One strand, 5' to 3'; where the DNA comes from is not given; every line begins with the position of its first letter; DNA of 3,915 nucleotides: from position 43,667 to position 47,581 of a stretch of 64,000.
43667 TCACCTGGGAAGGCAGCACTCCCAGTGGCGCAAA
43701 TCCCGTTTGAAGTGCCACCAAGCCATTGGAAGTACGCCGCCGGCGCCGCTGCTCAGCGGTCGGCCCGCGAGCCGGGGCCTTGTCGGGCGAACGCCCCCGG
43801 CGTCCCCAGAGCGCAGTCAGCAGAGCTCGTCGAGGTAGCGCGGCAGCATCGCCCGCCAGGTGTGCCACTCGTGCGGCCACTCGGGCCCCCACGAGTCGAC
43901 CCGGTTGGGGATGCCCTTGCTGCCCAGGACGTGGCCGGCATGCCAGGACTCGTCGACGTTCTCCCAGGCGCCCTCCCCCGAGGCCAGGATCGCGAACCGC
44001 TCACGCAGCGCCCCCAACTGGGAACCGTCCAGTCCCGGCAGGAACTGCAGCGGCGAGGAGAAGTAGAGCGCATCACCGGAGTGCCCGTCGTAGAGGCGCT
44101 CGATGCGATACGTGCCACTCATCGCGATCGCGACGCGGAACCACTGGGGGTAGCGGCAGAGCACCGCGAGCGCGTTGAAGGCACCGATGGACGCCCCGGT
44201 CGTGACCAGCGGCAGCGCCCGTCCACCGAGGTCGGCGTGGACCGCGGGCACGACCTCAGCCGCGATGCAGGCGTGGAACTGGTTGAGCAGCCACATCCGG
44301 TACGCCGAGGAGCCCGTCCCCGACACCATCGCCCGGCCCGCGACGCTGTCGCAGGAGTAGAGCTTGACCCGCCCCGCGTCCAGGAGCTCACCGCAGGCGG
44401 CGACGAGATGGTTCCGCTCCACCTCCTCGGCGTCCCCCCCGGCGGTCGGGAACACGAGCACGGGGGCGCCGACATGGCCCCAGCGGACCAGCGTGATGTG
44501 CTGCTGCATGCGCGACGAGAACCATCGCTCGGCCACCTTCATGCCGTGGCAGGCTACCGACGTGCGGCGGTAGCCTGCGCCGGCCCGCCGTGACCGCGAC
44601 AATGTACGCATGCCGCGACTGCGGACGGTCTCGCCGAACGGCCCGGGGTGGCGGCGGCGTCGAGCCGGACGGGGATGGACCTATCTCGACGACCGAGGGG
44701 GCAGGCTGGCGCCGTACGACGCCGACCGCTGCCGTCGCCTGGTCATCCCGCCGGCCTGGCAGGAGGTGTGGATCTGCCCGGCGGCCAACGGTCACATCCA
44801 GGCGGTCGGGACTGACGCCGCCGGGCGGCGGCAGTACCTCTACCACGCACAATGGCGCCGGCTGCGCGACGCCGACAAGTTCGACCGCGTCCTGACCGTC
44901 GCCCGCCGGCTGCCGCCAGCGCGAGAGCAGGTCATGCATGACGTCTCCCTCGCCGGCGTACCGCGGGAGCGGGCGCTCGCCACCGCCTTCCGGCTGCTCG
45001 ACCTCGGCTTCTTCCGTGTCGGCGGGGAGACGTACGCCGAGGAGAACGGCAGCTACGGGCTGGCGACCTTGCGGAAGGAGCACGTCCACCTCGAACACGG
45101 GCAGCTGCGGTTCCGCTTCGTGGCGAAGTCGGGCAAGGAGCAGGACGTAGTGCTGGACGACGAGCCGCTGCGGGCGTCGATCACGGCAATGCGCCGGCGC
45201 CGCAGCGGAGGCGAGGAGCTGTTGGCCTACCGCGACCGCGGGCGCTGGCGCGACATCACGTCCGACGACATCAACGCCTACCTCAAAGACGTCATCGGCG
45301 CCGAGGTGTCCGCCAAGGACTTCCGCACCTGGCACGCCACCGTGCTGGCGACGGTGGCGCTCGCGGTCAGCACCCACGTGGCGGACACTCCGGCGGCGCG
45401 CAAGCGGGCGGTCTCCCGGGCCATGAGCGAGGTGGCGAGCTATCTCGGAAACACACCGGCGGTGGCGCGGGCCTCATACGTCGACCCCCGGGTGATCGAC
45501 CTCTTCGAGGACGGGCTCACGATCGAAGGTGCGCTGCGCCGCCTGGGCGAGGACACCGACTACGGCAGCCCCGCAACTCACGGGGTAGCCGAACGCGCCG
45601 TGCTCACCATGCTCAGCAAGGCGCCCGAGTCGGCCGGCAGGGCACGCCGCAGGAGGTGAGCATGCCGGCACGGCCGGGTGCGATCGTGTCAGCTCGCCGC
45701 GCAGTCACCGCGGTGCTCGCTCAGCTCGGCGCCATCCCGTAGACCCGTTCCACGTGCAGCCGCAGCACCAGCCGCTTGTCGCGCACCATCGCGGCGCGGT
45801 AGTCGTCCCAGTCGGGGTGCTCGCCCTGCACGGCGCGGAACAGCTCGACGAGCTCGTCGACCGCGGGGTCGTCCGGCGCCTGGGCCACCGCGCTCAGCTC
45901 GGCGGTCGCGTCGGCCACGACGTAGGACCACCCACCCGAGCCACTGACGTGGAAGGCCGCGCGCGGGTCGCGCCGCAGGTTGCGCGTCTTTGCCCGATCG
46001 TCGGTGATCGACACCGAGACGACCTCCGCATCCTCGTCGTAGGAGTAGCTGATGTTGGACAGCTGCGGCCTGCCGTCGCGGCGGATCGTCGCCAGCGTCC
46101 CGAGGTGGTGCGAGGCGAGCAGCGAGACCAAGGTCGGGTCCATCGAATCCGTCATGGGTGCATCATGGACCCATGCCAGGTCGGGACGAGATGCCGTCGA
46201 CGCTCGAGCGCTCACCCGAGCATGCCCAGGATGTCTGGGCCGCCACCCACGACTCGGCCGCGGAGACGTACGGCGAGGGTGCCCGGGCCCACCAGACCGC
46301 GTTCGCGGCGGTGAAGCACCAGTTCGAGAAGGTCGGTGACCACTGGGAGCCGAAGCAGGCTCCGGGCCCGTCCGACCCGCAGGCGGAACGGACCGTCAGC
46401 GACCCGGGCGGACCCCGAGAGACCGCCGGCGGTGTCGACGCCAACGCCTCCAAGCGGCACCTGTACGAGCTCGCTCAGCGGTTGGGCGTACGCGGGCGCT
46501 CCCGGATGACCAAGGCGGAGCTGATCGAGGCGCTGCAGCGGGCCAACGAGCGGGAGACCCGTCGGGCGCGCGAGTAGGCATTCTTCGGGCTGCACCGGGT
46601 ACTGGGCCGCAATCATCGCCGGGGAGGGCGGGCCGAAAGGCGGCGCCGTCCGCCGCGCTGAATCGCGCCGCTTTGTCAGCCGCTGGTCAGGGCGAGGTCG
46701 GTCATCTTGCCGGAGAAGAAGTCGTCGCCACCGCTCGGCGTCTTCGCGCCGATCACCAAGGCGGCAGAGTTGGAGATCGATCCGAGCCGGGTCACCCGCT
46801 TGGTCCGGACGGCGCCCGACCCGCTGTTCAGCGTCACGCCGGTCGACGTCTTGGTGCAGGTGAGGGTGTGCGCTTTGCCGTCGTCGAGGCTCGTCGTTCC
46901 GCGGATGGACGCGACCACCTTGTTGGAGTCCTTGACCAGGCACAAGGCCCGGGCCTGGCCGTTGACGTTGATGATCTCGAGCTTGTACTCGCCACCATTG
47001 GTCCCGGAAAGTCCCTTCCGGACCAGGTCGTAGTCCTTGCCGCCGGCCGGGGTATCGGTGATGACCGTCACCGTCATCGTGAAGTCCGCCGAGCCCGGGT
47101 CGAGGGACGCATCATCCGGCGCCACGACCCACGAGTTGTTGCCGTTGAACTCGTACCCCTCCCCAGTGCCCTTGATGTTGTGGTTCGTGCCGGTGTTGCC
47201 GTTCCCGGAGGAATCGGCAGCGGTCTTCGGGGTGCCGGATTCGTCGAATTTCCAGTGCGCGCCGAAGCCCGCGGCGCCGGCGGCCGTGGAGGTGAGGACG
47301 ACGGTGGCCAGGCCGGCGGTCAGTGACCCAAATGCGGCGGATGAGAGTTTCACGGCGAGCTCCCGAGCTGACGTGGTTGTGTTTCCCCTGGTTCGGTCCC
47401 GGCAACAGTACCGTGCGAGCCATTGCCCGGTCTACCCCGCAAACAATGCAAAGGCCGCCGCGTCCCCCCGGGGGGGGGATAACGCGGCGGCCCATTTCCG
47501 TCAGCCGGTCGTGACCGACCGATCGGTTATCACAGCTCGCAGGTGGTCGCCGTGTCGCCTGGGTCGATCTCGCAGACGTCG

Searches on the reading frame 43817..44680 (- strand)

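Call 32: search_protein_families(library=pfam, proteins=[window:43817-44680:-], max_evalue=0.001)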
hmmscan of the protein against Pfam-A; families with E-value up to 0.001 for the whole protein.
window:43817-44680:- (287 aa): 1 family
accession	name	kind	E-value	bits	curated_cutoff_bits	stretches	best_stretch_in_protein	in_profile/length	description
PF00756.26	Esterase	-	2.2e-05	24.8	22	1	134-277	93-170/251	Putative esterase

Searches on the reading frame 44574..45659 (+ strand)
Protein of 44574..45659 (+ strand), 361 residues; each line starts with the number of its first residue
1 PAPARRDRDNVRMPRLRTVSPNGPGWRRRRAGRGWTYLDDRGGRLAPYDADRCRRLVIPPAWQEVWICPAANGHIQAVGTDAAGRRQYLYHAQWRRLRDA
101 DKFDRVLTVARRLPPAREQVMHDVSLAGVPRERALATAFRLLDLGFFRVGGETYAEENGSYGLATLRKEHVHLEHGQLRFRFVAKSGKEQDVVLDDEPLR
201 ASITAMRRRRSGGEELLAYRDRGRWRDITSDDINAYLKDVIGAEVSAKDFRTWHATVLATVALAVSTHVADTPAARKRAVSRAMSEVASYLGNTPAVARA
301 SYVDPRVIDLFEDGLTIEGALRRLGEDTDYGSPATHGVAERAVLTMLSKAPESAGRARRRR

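Call 32: search_protein_families(library=pfam, proteins=[window:44574-45659:+], max_evalue=0.001)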
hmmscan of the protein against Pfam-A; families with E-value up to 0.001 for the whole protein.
window:44574-45659:+ (361 aa): 2 families
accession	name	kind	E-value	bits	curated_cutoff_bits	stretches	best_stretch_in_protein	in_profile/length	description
PF01028.25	Topoisom_I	-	1.7e-31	109.8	23.7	1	93-299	3-201/228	Eukaryotic DNA topoisomerase I, catalytic core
PF21338.2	Top1B_N_bact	-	8.9e-20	70.6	27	1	34-81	1-49/49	Bacterial DNA topoisomerase IB, N-terminal domain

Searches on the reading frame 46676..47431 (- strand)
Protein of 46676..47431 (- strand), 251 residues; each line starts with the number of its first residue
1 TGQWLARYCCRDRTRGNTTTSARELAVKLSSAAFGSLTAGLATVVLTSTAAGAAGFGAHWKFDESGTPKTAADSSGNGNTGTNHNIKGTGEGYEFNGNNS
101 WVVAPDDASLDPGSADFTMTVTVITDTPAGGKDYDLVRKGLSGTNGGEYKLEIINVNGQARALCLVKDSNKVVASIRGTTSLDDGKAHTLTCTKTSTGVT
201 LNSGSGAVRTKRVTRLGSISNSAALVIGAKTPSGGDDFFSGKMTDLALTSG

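Call 32: search_protein_families(library=pfam, proteins=[window:46676-47431:-], max_evalue=0.001)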
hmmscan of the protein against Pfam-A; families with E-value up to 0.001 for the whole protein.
window:46676-47431:- (251 aa): 1 family
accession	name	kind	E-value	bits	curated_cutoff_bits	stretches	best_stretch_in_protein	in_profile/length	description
PF13385.13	Laminin_G_3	-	7.4e-07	29.9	27.6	1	96-248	1-140/151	Concanavalin A-like lectin/glucanases superfamily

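Call 41: find_encoding_contigs(protein=window:46676-47353:-, flank=10000, max_places=6)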
Protein window:46676-47353:- (225 aa): 1 contig read that carries it; 1 place shown.
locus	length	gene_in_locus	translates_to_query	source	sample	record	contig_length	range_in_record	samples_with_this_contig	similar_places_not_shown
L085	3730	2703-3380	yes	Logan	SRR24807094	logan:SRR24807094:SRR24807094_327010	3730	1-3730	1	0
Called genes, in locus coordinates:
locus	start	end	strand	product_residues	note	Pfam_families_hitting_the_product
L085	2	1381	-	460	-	?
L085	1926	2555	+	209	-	-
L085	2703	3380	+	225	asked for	PF13385:Laminin_G_3 (weak)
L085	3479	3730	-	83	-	?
